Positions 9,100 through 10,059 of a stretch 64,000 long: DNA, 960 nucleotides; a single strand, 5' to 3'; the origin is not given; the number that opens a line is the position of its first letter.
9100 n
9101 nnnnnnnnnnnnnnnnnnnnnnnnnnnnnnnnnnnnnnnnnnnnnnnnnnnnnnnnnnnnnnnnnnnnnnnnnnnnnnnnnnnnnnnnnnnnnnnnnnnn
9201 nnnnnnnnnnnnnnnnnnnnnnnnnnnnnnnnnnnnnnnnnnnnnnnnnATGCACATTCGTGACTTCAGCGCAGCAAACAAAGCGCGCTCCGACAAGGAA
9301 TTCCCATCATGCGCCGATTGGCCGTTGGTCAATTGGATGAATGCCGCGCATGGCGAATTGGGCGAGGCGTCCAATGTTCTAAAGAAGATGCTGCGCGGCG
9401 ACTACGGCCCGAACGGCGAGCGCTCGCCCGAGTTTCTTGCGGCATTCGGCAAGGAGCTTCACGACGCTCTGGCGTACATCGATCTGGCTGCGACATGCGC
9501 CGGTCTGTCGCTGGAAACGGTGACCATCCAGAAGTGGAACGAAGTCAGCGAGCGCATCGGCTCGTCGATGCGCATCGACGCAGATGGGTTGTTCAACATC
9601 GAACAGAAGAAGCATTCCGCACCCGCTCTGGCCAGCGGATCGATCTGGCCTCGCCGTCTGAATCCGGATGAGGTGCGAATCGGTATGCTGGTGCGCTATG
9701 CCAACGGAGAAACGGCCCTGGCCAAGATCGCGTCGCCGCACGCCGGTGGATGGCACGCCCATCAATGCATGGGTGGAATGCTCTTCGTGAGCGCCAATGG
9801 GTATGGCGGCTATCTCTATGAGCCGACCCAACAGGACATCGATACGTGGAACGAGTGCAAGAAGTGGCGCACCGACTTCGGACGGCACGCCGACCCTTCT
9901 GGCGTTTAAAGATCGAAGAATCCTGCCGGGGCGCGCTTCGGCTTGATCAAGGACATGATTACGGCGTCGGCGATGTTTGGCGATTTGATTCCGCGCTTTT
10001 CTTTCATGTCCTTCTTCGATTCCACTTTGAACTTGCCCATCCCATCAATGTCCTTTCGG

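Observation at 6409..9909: Opposite-strand cargo island inserted between the large terminase and the portal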

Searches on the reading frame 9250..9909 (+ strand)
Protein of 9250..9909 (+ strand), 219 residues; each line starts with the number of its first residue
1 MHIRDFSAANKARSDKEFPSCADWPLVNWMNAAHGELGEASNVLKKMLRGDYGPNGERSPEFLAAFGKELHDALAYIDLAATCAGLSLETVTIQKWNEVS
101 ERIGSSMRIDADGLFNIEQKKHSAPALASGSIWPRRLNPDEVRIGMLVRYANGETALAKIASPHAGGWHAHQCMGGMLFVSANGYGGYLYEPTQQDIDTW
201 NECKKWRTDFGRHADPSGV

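Call 15: search_dna_similar(query=window:9250-9909:+, collection=phages, mode=protein, max_rows=30, max_evalue=0.001)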
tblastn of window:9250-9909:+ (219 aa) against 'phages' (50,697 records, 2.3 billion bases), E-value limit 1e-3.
Records with a match: 17; places in all: 17; records where one place covers at least 80% of the query: 0.
Best place of each record, by identity: <60% 17.
By first word of the organism name: Xanthomonas 7; Pseudomonas 3; Planktothrix 2; Sphingomonas 2; Synechococcus 1; Rhizobium 1; Xylella 1.
By host as written in the record: Pseudomonas sp. 3; Xanthomonas campestris 2; Xanthomonas campestris pv. campestris 2; Xanthomonas campestris pv. campestris GBBC 1412 2; Sphingomonas turrisvirgatae MCT13 2; Synechococcus sp. 1; - 1; Planktothricoides raciborskii 1; and 3 more.
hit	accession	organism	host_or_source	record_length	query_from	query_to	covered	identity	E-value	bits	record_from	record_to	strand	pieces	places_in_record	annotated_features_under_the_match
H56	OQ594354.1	Synechococcus phage MinM2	Synechococcus sp.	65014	19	109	42%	45.1%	5e-14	76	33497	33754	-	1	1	MazG-like family protein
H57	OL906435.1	Planktothrix phage Pag-Yong1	Planktothrix agardhii FACHB-1261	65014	19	109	42%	45.1%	5e-14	76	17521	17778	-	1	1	nucleotide pyrophosphohydrolase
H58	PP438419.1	Planktothrix phage Pra-JY27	Planktothricoides raciborskii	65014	19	109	42%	45.1%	5e-14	76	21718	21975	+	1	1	MazG nucleotide pyrophosphohydrolase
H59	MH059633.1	Xanthomonas phage Carpasina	Xanthomonas campestris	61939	117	219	47%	38.1%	2e-12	71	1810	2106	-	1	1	hypothetical protein (x2)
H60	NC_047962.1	Xanthomonas phage Carpasina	Xanthomonas campestris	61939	117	219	47%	38.1%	2e-12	71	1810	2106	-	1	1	hypothetical protein (x2)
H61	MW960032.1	Rhizobium phage RHph_X2_25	Sinorhizobium americanum X2_25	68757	2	111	50%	35.3%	3e-6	53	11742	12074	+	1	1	putative NTP pyrophosphohydrolase MazG-like protein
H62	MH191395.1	Xanthomonas phage XcP1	Xanthomonas campestris pv. campestris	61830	117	207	42%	41.9%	3e-13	74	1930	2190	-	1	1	hypothetical protein (x2)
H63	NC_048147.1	Xanthomonas phage XcP1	Xanthomonas campestris pv. campestris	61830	117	207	42%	41.9%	3e-13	74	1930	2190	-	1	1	hypothetical protein (x2)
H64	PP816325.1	Xylella phage MATE2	Xylella fastidiosa A0PT1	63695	117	218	47%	37.3%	7e-9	61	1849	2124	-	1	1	hypothetical protein (x2)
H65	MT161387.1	Xanthomonas phage FoX7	Xanthomonas campestris pv. campestris ...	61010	117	218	47%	37.3%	3e-8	59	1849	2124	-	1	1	hypothetical protein (x2)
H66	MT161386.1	Xanthomonas phage FoX6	Xanthomonas campestris pv. campestris ...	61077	117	218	47%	37.3%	4e-8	59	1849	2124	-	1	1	hypothetical protein (x2)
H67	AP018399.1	Xanthomonas phage XacN1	Xanthomonas citri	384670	22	114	42%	37.9%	3e-9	62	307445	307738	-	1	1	MazG nucleotide pyrophosphohydrolase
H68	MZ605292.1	Pseudomonas phage UAntarctica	Pseudomonas sp.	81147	126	202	35%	44.9%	5e-9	61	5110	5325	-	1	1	hypothetical protein (x2)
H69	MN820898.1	Sphingomonas phage vB_StuS_MMDA13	Sphingomonas turrisvirgatae MCT13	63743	11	109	45%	34.0%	8e-10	64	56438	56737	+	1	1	putative nucleotide pyrophosphohydrolase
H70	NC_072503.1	Sphingomonas phage vB_StuS_MMDA13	Sphingomonas turrisvirgatae MCT13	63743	11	109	45%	34.0%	8e-10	64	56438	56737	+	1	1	putative nucleotide pyrophosphohydrolase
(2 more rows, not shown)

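Call 28: search_protein_families(library=pfam, proteins=[window:9250-9909:+], max_evalue=5)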
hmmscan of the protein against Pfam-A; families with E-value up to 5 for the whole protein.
window:9250-9909:+ (219 aa): 1 family
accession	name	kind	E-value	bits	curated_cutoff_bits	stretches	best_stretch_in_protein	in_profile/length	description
PF01002.24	Flavi_NS2B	-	0.22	11.9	23.5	1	76-111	38-73/127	Flavivirus non-structural protein NS2B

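Call 29: find_homologous_proteins(query=window:9250-9909:+, max_evalue=0.001)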
Query window:9250-9909:+ (219 aa): 3 proteins with E <= 0.001 among 254 candidates.
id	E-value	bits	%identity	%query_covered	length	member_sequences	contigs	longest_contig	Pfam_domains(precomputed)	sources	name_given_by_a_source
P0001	3.2e-149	513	100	100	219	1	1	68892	-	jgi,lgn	jgi:hypothetical protein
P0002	3.1e-52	195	41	99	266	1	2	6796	-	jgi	jgi:NTP pyrophosphatase (non-canonical NTP hydrolase)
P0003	5.4e-14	70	48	43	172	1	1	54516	-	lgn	-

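Call 30: find_encoding_contigs(protein=P0001, flank=3000, max_places=4)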
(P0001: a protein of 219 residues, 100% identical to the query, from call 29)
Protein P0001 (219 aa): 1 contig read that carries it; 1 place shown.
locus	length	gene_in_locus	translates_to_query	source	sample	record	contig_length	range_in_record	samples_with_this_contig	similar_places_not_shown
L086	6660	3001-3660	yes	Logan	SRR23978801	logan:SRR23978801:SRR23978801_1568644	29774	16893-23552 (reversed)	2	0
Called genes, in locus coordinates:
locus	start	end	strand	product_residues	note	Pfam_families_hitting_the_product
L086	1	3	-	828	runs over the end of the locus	PF06381:Phage_portal_3, PF18823:InPase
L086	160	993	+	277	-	PF19474:DUF6011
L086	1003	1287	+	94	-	-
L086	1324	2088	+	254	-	PF10979:DUF2786, PF23771:DUF7168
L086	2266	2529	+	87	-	-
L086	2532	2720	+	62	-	-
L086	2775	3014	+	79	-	-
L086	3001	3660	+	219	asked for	-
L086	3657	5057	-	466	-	PF04466:Terminase_3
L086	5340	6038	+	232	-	-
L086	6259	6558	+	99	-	-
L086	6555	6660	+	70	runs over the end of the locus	-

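Call 31: find_encoding_contigs(protein=P0002, flank=10000, max_places=4)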
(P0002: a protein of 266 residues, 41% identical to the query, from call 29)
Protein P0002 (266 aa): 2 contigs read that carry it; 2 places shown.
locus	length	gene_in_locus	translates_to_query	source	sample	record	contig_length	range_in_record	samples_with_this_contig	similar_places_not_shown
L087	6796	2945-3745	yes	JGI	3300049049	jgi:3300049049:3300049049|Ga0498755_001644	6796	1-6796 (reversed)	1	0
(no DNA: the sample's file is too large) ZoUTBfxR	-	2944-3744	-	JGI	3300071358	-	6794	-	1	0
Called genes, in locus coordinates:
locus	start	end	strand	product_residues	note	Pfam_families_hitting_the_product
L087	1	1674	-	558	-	?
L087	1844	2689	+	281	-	PF10979:DUF2786, PF23771:DUF7168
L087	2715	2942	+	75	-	-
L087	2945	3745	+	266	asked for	-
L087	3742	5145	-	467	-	PF04466:Terminase_3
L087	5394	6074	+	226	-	-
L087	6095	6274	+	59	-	-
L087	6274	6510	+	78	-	-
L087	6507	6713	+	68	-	-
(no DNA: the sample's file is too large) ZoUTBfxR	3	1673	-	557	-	?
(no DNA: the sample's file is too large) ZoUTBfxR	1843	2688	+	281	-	PF10979:DUF2786, PF23771:DUF7168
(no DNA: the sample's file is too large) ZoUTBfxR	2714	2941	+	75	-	-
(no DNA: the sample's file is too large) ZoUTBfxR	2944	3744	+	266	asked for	-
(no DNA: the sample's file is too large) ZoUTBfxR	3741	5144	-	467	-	PF04466:Terminase_3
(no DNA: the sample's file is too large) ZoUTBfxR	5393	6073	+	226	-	-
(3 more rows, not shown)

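Call 33: search_solved_structures(query=window:9250-9909:+, max_evalue=1, show_alignments=2)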
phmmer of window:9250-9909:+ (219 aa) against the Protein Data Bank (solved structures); distinct sequences matched with E-value up to 1: 4.
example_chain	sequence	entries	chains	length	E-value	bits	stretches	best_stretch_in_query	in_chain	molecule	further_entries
7mu5_A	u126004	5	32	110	0.0022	20.8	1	16-90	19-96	dCTP pyrophosphatase 1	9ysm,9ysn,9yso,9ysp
2oie_A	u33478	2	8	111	0.42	13.3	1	16-94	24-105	RS21-C6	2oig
6sqw_A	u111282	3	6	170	0.71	12.6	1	16-97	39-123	dCTP pyrophosphatase 1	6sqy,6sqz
2a3q_A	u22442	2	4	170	0.71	12.6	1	16-97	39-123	hypothetical protein | Protein RS21-C6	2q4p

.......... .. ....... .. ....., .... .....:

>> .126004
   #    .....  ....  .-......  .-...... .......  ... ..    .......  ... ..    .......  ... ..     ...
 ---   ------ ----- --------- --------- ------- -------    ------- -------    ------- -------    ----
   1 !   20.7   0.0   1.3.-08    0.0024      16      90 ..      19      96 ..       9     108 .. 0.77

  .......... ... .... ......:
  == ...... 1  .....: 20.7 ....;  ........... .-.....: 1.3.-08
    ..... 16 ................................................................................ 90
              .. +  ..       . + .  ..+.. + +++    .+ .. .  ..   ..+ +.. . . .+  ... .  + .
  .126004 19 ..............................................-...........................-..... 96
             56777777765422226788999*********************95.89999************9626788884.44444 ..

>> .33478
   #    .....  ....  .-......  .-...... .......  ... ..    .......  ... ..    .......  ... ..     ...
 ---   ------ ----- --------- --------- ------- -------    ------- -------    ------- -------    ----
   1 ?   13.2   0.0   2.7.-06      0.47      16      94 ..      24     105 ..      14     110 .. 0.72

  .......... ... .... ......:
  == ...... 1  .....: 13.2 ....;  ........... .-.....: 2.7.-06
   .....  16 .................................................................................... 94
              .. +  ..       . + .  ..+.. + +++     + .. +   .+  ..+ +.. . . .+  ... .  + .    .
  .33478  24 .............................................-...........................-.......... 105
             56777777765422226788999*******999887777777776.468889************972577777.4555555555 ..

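Call 46: search_protein_families(library=pfam, alignment_id=A2, max_evalue=0.001)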
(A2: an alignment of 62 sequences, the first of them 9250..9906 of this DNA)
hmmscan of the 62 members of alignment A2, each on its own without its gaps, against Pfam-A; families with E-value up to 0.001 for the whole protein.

A. member 1, window:9250-9906:+ (219 aa): 0 families

B. families by the number of members that match (of 62 scanned): 7 families
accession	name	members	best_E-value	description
PF04447.17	dATP-dGTP_PPHyd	3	1.2e-26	dATP/dGTP pyrophosphohydrolase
PF03819.22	MazG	3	8.5e-07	MazG nucleotide pyrophosphohydrolase domain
PF14354.12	Lar_restr_allev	3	1.6e-05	Restriction alleviation protein Lar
PF23808.1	DUF7181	1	4.2e-06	Domain of unknown function (DUF7181)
PF00684.25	DnaJ_CXXCXGXG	1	2.3e-05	DnaJ central domain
PF15777.11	Anti-TRAP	1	0.00024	Tryptophan RNA-binding attenuator protein inhibitory protein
PF12643.12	MazG-like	1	0.00041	MazG-like family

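Call 58: predict_structure(alignment_id=A2)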
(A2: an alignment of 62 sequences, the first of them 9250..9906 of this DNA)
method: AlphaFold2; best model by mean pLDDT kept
length: 219 residues; sequences in the alignment: 62
mean_pLDDT: 88.3   pTM: 0.53
mean pLDDT of the five models: 88.3, 88.0, 87.8, 87.6, 86.6
residues with pLDDT >= 90: 155; 70-90: 38; 50-70: 15; < 50: 11
segments of 3 or more residues with pLDDT < 50: 122-131
pLDDT, mean of each block of 10 residues (from residue 1): 87 93 95 98 96 88 97 96 93 92 90 77 45 84 97 95 96 96 85 96 88 56
secondary structure, 60 per line:
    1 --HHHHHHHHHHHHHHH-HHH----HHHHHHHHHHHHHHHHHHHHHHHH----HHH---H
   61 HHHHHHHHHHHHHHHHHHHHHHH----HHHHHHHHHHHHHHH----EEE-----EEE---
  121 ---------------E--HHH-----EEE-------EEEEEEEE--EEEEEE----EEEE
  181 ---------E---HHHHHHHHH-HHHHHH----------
elements in order: H3-17 H26-49 H60-83 H88-102 E107-109 E115-117 E147-149 E157-164 E167-172 E177-180 H194-202 H204-209

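Call 75: search_protein_families(library=ncbifam, proteins=[window:9250-9909:+], max_evalue=0.01)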
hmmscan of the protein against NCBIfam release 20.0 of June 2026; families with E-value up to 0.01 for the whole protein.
window:9250-9909:+ (219 aa): 0 families

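Call 112: fold_search(model_id=the predicted structure, library=pdb)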
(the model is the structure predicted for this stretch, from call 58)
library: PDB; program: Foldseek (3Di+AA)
matches with E <= 10: 344; with E <= 0.001: 0
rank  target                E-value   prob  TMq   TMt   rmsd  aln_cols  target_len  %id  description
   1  6sqw_D                1.5e-03  1.00  0.39  0.71   3.4       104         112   21  Mouse dCTPase in complex with 5-Me-dCMP (released 2020-01-29)
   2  6sqw_A                1.5e-03  1.00  0.39  0.70   3.5       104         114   21  Mouse dCTPase in complex with 5-Me-dCMP (released 2020-01-29)
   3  6sqy_D                1.5e-03  1.00  0.39  0.70   3.4       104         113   21  Mouse dCTPase in complex with dCMP (released 2020-01-29)
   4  6sqz_D                1.8e-03  1.00  0.39  0.74   3.2       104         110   21  Mouse dCTPase in complex with dCMPNPP (released 2020-01-29)
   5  2a3q_A                2.5e-03  1.00  0.37  0.67   3.6       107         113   22  X-Ray Structure of Protein from Mus Musculus MM.29898 (released 2005-07-19)
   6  7mu5_A                2.9e-03  1.00  0.38  0.70   3.7       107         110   23  Human DCTPP1 bound to Triptolide (released 2022-08-24)
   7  2a3q_B                3.5e-03  1.00  0.38  0.72   3.6       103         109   21  X-Ray Structure of Protein from Mus Musculus MM.29898 (released 2005-07-19)
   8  7mu5_F                4.7e-03  1.00  0.38  0.72   3.2       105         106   20  Human DCTPP1 bound to Triptolide (released 2022-08-24)
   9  7mu5_B                4.7e-03  1.00  0.34  0.64   4.0       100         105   27  Human DCTPP1 bound to Triptolide (released 2022-08-24)
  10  7mu5_C                5.6e-03  1.00  0.37  0.73   3.1       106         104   21  Human DCTPP1 bound to Triptolide (released 2022-08-24)
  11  2oie_B                6.7e-03  1.00  0.37  0.70   3.4        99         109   21  Crystal structure of RS21-C6 core segment RSCUT (released 2007-03-06)
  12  7mu5_E                9.0e-03  1.00  0.37  0.72   3.1       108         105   21  Human DCTPP1 bound to Triptolide (released 2022-08-24)
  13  7mu5_D                1.1e-02  1.00  0.36  0.69   3.5       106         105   21  Human DCTPP1 bound to Triptolide (released 2022-08-24)
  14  2oie_C                1.3e-02  1.00  0.35  0.69   3.7        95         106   22  Crystal structure of RS21-C6 core segment RSCUT (released 2007-03-06)
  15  7mu5_G                1.4e-02  1.00  0.36  0.72   3.6       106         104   21  Human DCTPP1 bound to Triptolide (released 2022-08-24)
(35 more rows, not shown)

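Call 114: search_protein_families(library=padloc, proteins=[window:9250-9909:+], max_evalue=0.01)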
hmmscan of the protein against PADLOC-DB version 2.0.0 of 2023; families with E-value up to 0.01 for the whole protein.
window:9250-9909:+ (219 aa): 0 families

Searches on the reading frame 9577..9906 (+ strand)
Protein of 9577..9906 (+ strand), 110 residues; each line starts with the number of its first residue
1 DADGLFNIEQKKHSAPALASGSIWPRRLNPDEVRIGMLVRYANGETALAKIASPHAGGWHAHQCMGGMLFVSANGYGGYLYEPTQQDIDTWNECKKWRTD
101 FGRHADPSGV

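Call 44: search_protein_representatives(protein=window:9577-9906:+)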
Query: 110 residues. Proteins with E-value up to 0.001 (for the whole library): 97; up to 1e-10: 26; up to 1e-30: 2. The best 97 are listed.
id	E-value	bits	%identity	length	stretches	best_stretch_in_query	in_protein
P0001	2.9e-72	256.7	100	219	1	1-110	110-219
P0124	1.9e-38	147.6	33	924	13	73-105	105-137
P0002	7.7e-22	94.0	54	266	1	26-108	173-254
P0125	1.9e-17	79.9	55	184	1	28-102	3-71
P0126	2.9e-17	79.3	52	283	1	28-100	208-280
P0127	1.8e-16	76.7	54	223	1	28-100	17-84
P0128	4.9e-16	75.3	54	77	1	34-98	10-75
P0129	6.7e-16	74.9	47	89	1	23-98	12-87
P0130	1.3e-15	73.9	55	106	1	33-100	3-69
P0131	2.2e-15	73.2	57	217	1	26-99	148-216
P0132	3.3e-15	72.6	48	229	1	13-94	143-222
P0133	1.1e-14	71.0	54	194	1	32-99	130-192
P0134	1.8e-14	70.2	47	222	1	29-100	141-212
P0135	3.9e-14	69.1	52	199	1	34-99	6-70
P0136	8.4e-14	68.1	54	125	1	29-98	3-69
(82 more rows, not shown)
